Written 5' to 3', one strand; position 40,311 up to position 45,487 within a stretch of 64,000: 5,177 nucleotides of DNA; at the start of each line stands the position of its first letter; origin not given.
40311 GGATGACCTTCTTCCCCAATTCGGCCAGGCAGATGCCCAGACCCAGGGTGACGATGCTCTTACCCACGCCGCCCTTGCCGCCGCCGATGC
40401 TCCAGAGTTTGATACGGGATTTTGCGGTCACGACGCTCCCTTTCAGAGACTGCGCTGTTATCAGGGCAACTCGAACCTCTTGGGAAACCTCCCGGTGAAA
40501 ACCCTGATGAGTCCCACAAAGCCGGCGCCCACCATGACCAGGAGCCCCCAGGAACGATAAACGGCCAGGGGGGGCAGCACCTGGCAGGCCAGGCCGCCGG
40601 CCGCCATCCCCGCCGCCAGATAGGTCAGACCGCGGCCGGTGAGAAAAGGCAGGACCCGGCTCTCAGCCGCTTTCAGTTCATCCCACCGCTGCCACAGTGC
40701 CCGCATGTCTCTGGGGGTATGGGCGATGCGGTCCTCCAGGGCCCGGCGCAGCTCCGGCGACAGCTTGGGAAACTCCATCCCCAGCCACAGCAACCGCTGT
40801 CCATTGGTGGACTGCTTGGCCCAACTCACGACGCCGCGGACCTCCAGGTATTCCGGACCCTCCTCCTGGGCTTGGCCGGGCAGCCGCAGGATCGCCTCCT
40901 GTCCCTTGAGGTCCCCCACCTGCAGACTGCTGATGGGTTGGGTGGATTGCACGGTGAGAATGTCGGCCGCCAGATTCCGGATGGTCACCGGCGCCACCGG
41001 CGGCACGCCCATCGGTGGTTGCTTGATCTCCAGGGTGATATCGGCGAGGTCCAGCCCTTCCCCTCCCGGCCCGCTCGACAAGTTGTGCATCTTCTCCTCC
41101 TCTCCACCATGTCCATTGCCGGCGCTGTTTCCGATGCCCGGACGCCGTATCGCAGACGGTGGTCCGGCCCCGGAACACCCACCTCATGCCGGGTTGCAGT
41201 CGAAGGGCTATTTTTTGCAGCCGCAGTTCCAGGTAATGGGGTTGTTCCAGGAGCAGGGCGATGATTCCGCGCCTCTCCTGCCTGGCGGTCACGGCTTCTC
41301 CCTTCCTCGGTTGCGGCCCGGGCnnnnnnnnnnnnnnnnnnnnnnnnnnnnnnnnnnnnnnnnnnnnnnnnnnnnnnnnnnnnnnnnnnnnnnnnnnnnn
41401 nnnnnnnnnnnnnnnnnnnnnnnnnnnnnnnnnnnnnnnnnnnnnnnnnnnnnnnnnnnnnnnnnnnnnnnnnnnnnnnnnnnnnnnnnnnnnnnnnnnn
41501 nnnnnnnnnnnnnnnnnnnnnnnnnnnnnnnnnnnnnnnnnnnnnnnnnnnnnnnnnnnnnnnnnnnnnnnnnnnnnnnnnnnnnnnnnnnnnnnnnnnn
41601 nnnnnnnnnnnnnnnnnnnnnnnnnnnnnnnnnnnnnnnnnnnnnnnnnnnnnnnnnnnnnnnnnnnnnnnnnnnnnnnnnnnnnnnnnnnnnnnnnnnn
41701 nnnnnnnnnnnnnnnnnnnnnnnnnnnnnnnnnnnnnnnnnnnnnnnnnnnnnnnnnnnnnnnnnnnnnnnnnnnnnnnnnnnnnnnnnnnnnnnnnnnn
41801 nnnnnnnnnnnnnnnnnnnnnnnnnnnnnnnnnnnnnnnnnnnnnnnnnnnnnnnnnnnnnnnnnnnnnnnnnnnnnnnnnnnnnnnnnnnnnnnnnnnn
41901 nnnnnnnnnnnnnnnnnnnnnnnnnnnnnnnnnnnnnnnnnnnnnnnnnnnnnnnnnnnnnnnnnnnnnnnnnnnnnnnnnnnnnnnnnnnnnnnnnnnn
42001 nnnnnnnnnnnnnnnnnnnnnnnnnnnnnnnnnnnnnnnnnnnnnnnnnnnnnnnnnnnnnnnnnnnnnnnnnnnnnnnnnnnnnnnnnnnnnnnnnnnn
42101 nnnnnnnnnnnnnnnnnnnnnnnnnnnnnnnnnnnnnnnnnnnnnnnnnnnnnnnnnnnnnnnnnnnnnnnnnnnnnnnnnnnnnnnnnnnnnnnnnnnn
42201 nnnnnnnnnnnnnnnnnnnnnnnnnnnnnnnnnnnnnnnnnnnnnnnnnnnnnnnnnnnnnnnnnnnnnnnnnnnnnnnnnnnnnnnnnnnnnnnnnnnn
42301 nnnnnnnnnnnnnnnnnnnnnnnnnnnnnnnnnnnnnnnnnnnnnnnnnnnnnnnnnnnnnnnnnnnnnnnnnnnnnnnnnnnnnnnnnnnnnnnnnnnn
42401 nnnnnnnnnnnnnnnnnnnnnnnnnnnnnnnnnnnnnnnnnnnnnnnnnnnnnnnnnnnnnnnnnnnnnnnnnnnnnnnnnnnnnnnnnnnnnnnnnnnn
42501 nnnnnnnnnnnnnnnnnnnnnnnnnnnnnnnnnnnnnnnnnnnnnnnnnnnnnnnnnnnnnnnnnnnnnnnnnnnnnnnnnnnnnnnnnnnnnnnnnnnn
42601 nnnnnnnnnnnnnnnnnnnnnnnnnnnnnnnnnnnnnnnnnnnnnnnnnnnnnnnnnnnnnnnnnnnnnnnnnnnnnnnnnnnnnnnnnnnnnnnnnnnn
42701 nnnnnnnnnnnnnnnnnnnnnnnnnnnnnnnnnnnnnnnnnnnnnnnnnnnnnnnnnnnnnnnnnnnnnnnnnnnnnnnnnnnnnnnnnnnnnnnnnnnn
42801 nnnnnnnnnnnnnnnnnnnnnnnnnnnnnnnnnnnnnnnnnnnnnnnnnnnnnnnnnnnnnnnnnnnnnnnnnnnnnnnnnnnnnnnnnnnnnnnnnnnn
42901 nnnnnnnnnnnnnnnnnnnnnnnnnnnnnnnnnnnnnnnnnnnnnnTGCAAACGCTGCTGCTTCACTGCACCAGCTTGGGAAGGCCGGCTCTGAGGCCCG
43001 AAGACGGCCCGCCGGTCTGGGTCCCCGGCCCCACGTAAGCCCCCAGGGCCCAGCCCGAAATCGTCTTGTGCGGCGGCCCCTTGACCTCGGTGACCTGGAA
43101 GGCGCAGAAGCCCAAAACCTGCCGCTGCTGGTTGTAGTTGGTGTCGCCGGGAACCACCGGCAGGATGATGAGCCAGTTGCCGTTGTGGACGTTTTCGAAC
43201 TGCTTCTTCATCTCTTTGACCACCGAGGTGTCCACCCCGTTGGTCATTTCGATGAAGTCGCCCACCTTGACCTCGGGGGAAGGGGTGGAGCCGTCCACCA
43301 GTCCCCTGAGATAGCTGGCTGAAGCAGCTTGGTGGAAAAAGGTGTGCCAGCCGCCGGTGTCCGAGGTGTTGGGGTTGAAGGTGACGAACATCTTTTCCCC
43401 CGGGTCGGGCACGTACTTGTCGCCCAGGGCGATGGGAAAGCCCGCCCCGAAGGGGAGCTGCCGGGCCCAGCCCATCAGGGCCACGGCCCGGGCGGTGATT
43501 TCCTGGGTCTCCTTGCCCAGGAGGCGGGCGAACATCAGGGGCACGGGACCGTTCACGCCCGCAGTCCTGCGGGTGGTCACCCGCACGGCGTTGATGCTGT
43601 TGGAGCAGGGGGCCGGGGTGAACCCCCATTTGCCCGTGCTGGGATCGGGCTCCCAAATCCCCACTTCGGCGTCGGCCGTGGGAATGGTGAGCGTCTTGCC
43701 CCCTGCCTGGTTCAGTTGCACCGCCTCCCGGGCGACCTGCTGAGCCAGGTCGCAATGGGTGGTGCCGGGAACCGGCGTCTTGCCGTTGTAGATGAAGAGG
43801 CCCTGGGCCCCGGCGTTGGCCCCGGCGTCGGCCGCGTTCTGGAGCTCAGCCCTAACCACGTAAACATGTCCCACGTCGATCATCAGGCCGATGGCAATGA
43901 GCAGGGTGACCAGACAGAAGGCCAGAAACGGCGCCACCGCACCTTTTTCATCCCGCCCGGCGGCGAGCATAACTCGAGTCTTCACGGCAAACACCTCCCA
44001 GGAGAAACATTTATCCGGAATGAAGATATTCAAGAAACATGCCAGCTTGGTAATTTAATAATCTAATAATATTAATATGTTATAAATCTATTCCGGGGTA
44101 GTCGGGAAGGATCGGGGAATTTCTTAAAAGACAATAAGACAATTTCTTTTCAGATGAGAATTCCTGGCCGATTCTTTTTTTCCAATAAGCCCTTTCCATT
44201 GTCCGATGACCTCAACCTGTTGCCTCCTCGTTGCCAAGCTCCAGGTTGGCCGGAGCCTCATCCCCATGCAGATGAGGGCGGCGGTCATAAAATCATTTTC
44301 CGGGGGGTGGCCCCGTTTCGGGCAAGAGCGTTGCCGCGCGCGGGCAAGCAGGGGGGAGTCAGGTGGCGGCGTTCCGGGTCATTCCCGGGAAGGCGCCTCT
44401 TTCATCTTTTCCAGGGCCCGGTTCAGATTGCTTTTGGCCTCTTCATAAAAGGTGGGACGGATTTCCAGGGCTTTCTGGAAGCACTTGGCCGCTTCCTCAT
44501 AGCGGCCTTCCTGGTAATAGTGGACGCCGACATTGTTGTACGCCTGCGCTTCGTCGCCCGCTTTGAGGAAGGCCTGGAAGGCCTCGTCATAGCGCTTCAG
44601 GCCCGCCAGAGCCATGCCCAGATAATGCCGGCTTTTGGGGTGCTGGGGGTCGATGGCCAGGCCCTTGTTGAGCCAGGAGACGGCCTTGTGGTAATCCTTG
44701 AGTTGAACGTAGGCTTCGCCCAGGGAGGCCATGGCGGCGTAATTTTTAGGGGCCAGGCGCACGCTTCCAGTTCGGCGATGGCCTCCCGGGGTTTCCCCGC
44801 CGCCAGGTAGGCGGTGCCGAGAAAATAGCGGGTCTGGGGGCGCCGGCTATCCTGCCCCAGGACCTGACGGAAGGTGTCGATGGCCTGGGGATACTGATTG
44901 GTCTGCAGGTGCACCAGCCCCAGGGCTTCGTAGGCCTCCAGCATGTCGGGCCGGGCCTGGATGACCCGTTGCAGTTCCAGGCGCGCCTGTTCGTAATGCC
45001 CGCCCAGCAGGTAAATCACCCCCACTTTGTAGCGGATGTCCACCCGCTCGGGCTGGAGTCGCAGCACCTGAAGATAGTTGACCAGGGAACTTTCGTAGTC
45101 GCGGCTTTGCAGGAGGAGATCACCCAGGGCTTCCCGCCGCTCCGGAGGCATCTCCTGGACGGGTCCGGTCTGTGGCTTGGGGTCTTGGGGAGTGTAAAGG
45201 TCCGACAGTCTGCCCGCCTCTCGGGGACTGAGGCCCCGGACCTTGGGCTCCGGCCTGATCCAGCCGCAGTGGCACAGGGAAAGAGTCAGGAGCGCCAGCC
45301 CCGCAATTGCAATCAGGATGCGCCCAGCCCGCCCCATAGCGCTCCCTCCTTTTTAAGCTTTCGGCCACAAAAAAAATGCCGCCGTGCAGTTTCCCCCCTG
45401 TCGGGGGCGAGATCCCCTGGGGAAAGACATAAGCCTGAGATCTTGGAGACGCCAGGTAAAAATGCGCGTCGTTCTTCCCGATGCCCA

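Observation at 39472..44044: tadG3 is followed by a PrimPol-like pseudo-enzyme, a PilZ-like membrane protein and a MinD/ParA ATPase, all behind their own -24/-12-like element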

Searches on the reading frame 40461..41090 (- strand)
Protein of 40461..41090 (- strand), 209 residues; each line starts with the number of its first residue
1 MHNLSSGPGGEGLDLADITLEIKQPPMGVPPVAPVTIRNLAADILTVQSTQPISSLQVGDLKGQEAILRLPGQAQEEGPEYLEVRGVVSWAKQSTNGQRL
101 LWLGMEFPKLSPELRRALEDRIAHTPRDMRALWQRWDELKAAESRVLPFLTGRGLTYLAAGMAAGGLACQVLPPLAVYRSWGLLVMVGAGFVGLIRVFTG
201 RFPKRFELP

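Call 3: search_protein_families(library=pfam, proteins=[window:40461-41090:-], max_evalue=0.1)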
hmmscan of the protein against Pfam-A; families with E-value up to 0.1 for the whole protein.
window:40461-41090:- (209 aa): 1 family
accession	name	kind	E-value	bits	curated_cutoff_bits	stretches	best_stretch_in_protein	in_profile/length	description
PF07238.19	PilZ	-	0.062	14.1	22.5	1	62-122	46-100/102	PilZ domain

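Call 6: search_protein_families(library=ncbifam, proteins=[window:40461-41090:-], max_evalue=0.1)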
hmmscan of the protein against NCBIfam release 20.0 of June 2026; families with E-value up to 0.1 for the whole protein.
window:40461-41090:- (209 aa): 0 families

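Call 26: find_homologous_proteins(query=window:40461-41090:-, max_evalue=0.001)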
Query window:40461-41090:- (209 aa): 1 proteins with E <= 0.001 among 462 candidates.
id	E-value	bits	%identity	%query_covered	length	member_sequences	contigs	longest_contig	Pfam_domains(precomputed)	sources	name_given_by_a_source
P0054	6.4e-134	462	100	100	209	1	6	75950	-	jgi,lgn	-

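Call 30: search_protein_families(library=pfam, alignment_id=A2, max_evalue=0.1)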
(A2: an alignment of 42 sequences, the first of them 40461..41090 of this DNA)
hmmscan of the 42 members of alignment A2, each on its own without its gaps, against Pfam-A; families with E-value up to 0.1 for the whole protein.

A. member 1, window:40461-41090:- (209 aa): 1 family
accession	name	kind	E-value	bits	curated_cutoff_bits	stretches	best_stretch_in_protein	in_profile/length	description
PF07238.19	PilZ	-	0.062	14.1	22.5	1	62-122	46-100/102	PilZ domain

B. families by the number of members that match (of 42 scanned): 10 families
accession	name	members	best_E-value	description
PF07238.19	PilZ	24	6.1e-05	PilZ domain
PF23778.1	Phage_holin_2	3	0.028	Putative phage holin family 2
PF19762.4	DUF6249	2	0.047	Domain of unknown function (DUF6249)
PF20064.4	DUF6463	1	0.018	Family of unknown function (DUF6463)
PF13386.12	DsbD_2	1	0.02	Cytochrome C biogenesis protein transmembrane region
PF25587.1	Rv2743c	1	0.065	Rv2743c family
PF22503.1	DUF6992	1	0.068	Family of unknown function (DUF6992)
PF02694.21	UPF0060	1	0.082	Uncharacterised BCR, YnfA/UPF0060 family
PF22285.2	DUF6962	1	0.092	Family of unknown function (DUF6962)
PF04281.18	Tom22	1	0.096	Mitochondrial import receptor subunit Tom22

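Call 41: find_homologous_proteins(query=A2, max_evalue=0.001)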
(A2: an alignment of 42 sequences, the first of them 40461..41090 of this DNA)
Query A2 (42 sequences) (209 aa, profile of the alignment): 28 proteins with E <= 0.001 among 7975 candidates.
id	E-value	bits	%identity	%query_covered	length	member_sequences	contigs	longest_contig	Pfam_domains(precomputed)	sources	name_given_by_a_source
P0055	1.1e-61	226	24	52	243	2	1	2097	-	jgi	jgi:hypothetical protein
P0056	3.7e-61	224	24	52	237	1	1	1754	-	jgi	jgi:hypothetical protein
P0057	6.8e-61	223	24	52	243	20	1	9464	-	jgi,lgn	jgi:hypothetical protein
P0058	1.7e-60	222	24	51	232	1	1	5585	-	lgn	-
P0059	6.6e-58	214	22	52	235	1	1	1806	-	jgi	-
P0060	7.4e-56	207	32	29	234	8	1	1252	-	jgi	jgi:hypothetical protein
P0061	2.4e-55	205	25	51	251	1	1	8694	-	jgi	jgi:hypothetical protein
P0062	1.0e-54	203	28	52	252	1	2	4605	-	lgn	-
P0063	2.1e-54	202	24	80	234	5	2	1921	-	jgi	jgi:hypothetical protein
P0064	1.3e-53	200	24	66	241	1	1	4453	-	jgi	jgi:hypothetical protein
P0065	2.8e-53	198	27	54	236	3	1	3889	-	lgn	-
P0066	2.2e-52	195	30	54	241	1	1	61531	-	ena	-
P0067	3.3e-52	195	30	52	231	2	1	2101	-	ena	-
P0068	1.4e-50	190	23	80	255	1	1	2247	-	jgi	jgi:hypothetical protein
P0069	3.7e-50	188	28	52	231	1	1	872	-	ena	-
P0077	1.4e-42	163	30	30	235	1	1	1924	PF07238.20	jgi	jgi:hypothetical protein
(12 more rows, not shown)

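Call 48: predict_structure(alignment_id=A3)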
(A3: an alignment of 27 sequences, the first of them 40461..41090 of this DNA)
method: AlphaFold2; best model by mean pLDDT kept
length: 209 residues; sequences in the alignment: 27
mean_pLDDT: 74.3   pTM: 0.55
mean pLDDT of the five models: 74.3, 74.3, 73.0, 72.5, 71.8
residues with pLDDT >= 90: 48; 70-90: 98; 50-70: 41; < 50: 22
segments of 3 or more residues with pLDDT < 50: 1-13, 202-209
pLDDT, mean of each block of 10 residues (from residue 1): 37 66 77 89 90 75 93 76 93 81 90 90 77 75 59 67 76 60 73 69 43
secondary structure, 60 per line:
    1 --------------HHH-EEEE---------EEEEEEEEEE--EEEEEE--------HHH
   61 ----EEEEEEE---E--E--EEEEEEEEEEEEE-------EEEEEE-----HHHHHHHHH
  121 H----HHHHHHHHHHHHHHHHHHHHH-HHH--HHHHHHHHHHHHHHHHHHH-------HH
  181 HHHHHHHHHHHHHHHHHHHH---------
elements in order: E19-22 E32-41 E44-49 E65-71 E81-93 E101-106 H112-121 H126-146 H153-171 H179-200

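Call 50: fold_search(model_id=the predicted structure, library=pdb)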
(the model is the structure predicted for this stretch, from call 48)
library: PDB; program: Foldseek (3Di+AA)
matches with E <= 10: 691; with E <= 0.001: 0
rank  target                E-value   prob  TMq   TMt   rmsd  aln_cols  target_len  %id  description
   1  9mlp_B                2.6e-03  1.00  0.30  0.12  10.4       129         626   17  Crystal structure of VgrS from Salmonella Typhimurium (released 2026-01-28)
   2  9mlp_A                5.1e-03  1.00  0.31  0.11   6.1       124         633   17  Crystal structure of VgrS from Salmonella Typhimurium (released 2026-01-28)
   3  9mlp_C                5.8e-03  1.00  0.30  0.11   6.0       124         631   15  Crystal structure of VgrS from Salmonella Typhimurium (released 2026-01-28)
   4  8gra_G                9.0e-03  1.00  0.30  0.12   5.8       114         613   11  Structure of Type VI secretion system cargo delivery vehicle Hcp-VgrG-PAAR (released 2023-07-12)
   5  4mtk_A                1.8e-02  1.00  0.30  0.11   4.2       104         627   14  Crystal structure of PA0091 VgrG1, the central spike of the Type VI Secretion System (released 2014-10-01)
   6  7mie                  1.9e-02  0.99  0.30  0.27   5.3       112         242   12  Crystal structure of the Borreliella burgdorferi PlzA protein in complex with c-di-GMP (released 2021-06-30)
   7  5vx6_A                2.2e-02  1.00  0.29  0.29   5.0       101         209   17  Structure of Bacillus subtilis Inhibitor of motility (MotI/DgrA) (released 2017-11-22)
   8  8yun_J                2.6e-02  0.99  0.29  0.40   6.6       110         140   14  The crystal structure of HNBP001-HCP (released 2025-07-02)
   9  8yun_A                3.1e-02  0.98  0.29  0.40   6.6       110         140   14  The crystal structure of HNBP001-HCP (released 2025-07-02)
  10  8yun_G                3.3e-02  0.98  0.29  0.40   6.7       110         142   15  The crystal structure of HNBP001-HCP (released 2025-07-02)
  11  1eaw_A                3.9e-02  0.90  0.27  0.24   6.4       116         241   16  Crystal structure of the MTSP1 (matriptase)-BPTI (aprotinin) complex (released 2002-01-28)
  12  4tv4_B                4.3e-02  0.98  0.29  0.40   6.7       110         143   15  Crystal structure of a Putative uncharacterized protein from Burkholderia pseudomallei (released 2014-07-30)
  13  5vx6_B                4.8e-02  0.99  0.30  0.30   4.9       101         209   16  Structure of Bacillus subtilis Inhibitor of motility (MotI/DgrA) (released 2017-11-22)
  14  8yun_F                4.8e-02  0.97  0.29  0.40   6.7       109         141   15  The crystal structure of HNBP001-HCP (released 2025-07-02)
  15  7q5p_A                5.1e-02  0.96  0.28  0.11   4.7        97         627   12  Structure of VgrG1 from Pseudomonas protegens. (released 2021-12-15)
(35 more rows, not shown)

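Call 76: search_protein_families(library=padloc, proteins=[window:40461-41090:-], max_evalue=0.01)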
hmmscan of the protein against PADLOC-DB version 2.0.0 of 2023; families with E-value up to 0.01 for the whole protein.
window:40461-41090:- (209 aa): 0 families

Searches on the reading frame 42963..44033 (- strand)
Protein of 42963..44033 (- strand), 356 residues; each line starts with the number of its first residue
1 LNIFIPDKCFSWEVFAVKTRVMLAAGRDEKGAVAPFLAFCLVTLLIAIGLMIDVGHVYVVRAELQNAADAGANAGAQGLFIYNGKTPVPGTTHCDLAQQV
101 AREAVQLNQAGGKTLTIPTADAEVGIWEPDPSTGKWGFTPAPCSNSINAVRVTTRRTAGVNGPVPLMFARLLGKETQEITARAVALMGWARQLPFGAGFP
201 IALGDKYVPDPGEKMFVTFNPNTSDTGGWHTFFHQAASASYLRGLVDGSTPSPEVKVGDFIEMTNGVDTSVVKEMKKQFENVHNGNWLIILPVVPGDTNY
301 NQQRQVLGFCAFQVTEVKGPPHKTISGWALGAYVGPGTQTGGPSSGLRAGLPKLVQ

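Call 3: search_protein_families(library=pfam, proteins=[window:42963-44033:-], max_evalue=0.1)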
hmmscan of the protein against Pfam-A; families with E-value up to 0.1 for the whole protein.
window:42963-44033:- (356 aa): 3 families
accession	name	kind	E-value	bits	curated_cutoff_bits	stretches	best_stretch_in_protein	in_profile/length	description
PF13400.11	Tad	-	5.7e-12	46.2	22.3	1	31-77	1-46/47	Putative Flp pilus-assembly TadE/G-like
PF09977.15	Tad_C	-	2.7e-11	44.8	22.1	1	97-185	16-93/93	Putative Tad-like Flp pilus-assembly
PF07811.17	TadE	-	0.0011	19.5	22.9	1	37-72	7-42/43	TadE-like protein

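Call 6: search_protein_families(library=ncbifam, proteins=[window:42963-44033:-], max_evalue=0.1)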
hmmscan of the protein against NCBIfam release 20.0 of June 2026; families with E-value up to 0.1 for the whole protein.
window:42963-44033:- (356 aa): 1 family
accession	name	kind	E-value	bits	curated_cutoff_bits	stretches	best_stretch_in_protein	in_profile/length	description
TIGR03816.1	tadE_like_DECH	hypoth_equivalog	6.3e-06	26.4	50.95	1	30-103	2-68/109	Rv3654c family TadE-like protein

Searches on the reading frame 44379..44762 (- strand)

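Call 3: search_protein_families(library=pfam, proteins=[window:44379-44762:-], max_evalue=0.1)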
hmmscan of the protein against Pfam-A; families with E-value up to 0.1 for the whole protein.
window:44379-44762:- (127 aa): 43 families (the best 25 are shown)
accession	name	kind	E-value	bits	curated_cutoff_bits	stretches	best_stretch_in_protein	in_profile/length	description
PF00515.34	TPR_1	-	5.7e-23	80.2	27.8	3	72-105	1-34/34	Tetratricopeptide repeat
PF07719.23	TPR_2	-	1.1e-22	78.6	27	3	72-104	1-33/34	Tetratricopeptide repeat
PF13181.12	TPR_8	-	1e-19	69.4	25.7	2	72-104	1-33/34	Tetratricopeptide repeat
PF13424.12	TPR_12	-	1.5e-16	60.8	30.1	2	71-102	2-33/77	Tetratricopeptide repeat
PF13414.12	TPR_11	-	5.2e-14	52.1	26.8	2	82-104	4-26/42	TPR repeat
PF13432.12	TPR_16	-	7.3e-14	52.3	32.7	2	61-103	19-62/65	Tetratricopeptide repeat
PF14559.12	TPR_19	-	9.6e-13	48.7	25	3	3-42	20-59/68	Tetratricopeptide repeat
PF13431.12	TPR_17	-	4.8e-12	45.6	24.4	1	31-63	2-34/34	Tetratricopeptide repeat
PF13374.12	TPR_10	-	1.2e-11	44.7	27.5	2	72-102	2-32/42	Tetratricopeptide repeat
PF13176.12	TPR_7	-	7e-11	41.8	27.9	2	74-103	1-30/36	Tetratricopeptide repeat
PF13428.12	TPR_14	-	9.3e-11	41.7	23.5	2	12-48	5-41/44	Tetratricopeptide repeat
PF12895.13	ANAPC3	-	9.2e-10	39.1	27.2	1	5-67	20-81/82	Anaphase-promoting complex, cyclosome, subunit 3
PF13371.12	TPR_9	-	2.3e-09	37.6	35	2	14-65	1-52/73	Tetratricopeptide repeat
PF14853.12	Fis1_TPR_C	-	1.4e-05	25.6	25.3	0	82-106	11-35/53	Fis1 C-terminal tetratricopeptide repeat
PF14561.12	TPR_20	-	3.3e-05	24.6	25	0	70-121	20-72/90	Tetratricopeptide repeat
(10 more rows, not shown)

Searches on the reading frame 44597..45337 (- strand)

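Call 3: search_protein_families(library=pfam, proteins=[window:44597-45337:-], max_evalue=0.1)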
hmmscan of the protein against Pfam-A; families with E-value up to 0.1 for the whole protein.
window:44597-45337:- (246 aa): 21 families
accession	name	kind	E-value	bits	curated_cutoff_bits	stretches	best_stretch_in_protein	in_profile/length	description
PF13432.12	TPR_16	-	1.3e-22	80.3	32.7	3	113-164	11-62/65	Tetratricopeptide repeat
PF13414.12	TPR_11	-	1.2e-16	60.5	26.8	3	72-110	1-39/42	TPR repeat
PF07719.23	TPR_2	-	3.1e-16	58.5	27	2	134-160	2-28/34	Tetratricopeptide repeat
PF14559.12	TPR_19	-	1e-14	55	25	2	144-192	2-50/68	Tetratricopeptide repeat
PF13181.12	TPR_8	-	9.9e-14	50.7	25.7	1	134-162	2-30/34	Tetratricopeptide repeat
PF00515.34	TPR_1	-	2.9e-12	46.3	27.8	1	134-161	2-29/34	Tetratricopeptide repeat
PF13424.12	TPR_12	-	1.6e-10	41.4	30.1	2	129-160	41-72/77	Tetratricopeptide repeat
PF12895.13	ANAPC3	-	3.2e-10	40.6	27.2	1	114-193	4-82/82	Anaphase-promoting complex, cyclosome, subunit 3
PF13428.12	TPR_14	-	2.8e-09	37.2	23.5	1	134-174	2-42/44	Tetratricopeptide repeat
PF13371.12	TPR_9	-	3.3e-09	37.1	35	3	74-132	4-62/73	Tetratricopeptide repeat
PF13174.12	TPR_6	-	2.2e-08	34.6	26.3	1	102-131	3-32/33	Tetratricopeptide repeat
PF13431.12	TPR_17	-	1.7e-07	31.4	24.4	1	88-119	2-33/34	Tetratricopeptide repeat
PF13176.12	TPR_7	-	2e-07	31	27.9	1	135-163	1-29/36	Tetratricopeptide repeat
PF23914.1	TPR_CcmH_CycH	-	1.8e-06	28.3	42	1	71-160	56-148/158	Cytochrome c-type biogenesis protein H TPR domain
PF07721.20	TPR_4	-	6.7e-06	26.7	27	1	167-191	1-25/26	Tetratricopeptide repeat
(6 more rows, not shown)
